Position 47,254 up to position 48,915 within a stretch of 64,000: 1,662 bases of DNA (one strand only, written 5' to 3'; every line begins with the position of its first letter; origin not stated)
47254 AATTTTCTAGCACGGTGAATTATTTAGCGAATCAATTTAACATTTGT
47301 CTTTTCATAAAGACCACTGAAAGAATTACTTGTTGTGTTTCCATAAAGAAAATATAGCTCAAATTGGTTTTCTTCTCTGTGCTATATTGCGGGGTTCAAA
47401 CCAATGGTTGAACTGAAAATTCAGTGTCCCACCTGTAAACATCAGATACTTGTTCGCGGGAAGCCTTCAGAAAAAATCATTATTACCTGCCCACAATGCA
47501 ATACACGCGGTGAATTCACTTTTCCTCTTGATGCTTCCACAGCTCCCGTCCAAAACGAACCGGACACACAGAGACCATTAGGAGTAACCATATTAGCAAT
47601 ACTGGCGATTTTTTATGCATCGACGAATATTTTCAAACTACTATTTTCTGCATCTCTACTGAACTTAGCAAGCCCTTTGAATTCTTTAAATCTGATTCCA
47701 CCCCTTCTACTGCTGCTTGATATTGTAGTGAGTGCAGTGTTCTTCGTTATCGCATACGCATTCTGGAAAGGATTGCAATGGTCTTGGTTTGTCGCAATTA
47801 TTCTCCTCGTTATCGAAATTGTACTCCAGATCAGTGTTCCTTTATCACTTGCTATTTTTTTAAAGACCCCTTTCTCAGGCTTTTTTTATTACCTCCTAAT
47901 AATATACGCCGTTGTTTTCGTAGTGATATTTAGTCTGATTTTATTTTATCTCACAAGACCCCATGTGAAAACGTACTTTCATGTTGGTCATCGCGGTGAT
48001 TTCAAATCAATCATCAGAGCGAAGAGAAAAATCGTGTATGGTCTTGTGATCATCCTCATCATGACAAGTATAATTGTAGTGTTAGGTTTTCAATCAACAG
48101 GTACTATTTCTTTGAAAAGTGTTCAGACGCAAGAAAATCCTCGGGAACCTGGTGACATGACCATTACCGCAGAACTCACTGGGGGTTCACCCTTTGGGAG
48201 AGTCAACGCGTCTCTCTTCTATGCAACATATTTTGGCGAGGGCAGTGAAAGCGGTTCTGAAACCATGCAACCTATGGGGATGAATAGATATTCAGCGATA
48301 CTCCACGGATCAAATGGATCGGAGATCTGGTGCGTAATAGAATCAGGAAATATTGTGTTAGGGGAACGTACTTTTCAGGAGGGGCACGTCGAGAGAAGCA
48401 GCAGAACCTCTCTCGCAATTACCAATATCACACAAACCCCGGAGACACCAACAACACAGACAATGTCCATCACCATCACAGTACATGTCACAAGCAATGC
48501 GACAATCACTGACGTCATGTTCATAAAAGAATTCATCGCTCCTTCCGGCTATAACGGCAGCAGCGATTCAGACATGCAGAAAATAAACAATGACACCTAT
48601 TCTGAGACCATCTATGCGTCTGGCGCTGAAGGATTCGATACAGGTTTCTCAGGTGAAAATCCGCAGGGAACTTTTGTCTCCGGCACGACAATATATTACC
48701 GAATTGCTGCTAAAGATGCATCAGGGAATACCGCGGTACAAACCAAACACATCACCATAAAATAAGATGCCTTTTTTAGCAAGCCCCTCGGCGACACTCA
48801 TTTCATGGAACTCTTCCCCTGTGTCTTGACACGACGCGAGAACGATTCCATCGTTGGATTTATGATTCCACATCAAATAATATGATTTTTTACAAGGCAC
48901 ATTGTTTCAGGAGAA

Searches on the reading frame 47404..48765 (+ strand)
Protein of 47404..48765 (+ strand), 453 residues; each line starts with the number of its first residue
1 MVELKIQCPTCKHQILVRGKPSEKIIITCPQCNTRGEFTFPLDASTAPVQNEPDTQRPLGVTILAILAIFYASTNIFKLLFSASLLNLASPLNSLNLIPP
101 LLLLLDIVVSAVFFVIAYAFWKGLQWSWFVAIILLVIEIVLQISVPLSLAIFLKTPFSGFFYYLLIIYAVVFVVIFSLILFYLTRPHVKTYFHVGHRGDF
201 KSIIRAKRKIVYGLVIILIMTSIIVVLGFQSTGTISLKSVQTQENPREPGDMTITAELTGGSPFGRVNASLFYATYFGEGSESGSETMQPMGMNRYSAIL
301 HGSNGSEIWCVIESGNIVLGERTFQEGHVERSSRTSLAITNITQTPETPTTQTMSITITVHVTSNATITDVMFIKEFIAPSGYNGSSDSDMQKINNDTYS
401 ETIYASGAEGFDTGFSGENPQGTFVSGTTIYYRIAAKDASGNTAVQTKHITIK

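Call 7: search_protein_families(library=pfam, proteins=[window:47404-48765:+], max_evalue=0.01)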
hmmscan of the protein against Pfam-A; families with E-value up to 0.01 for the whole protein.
window:47404-48765:+ (453 aa): 0 families

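Call 37: search_protein_families(library=ncbifam, proteins=[window:47404-48765:+], max_evalue=0.01)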
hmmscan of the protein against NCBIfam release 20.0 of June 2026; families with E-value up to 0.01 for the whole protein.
window:47404-48765:+ (453 aa): 1 family
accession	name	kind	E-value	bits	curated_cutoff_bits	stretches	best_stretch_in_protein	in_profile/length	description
NF047912.1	ECs_2282_CxxC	subfamily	0.00098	19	37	1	5-35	2-36/60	ECs_2282 family putative zinc-binding protein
